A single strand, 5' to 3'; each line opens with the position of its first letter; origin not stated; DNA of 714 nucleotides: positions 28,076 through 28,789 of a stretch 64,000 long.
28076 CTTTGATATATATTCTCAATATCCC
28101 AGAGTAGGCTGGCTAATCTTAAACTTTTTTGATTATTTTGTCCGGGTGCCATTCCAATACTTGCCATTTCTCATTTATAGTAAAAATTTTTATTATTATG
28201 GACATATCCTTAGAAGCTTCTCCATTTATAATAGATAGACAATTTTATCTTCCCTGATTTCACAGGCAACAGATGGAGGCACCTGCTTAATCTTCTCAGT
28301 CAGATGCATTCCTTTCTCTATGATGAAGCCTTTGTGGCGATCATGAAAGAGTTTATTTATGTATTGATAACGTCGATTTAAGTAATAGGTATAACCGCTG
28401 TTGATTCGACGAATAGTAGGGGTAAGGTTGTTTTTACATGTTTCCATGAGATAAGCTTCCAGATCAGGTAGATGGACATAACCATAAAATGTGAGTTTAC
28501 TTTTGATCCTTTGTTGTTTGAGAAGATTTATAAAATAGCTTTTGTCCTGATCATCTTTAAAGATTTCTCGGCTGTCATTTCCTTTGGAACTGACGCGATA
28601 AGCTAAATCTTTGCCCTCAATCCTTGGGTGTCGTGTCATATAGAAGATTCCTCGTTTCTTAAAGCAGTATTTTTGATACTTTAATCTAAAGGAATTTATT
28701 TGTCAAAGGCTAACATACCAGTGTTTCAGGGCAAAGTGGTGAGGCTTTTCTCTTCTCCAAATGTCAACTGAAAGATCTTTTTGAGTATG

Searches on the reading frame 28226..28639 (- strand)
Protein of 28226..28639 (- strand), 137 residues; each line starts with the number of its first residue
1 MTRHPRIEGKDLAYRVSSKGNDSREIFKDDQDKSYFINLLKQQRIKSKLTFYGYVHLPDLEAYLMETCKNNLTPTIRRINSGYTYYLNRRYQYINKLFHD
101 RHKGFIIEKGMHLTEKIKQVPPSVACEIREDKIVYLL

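Call 36: search_protein_families(library=pfam, proteins=[window:28226-28639:-], max_evalue=1)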
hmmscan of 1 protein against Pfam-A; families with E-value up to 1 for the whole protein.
window:28226-28639:- (137 aa): 1 family
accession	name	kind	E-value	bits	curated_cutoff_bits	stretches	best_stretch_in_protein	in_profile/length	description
PF00993.25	MHC_II_alpha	-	0.024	14.8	23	1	18-81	13-77/81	Class II histocompatibility antigen, alpha domain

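Call 76: search_protein_families(library=ncbifam, proteins=[window:28226-28639:-], max_evalue=1)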
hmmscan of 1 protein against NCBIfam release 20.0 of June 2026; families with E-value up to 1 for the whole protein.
window:28226-28639:- (137 aa): 2 families
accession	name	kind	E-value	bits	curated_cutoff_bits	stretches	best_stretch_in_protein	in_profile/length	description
NF047646.1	REP_Tyr_transpos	equivalog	0.012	15.5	80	1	6-92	4-90/146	REP-associated tyrosine transposase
NF008511.0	PRK11430.1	equivalog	0.023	13.8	522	1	4-45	54-96/381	CoA:oxalate CoA-transferase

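Call 77: search_solved_structures(query=window:28226-28639:-, max_evalue=1)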
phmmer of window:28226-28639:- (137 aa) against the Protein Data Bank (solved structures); distinct sequences matched with E-value up to 1: 1.
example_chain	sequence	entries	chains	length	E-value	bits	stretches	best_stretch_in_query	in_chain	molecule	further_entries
4hl6_A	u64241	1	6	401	0.03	17.6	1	4-46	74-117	Uncharacterized protein YfdE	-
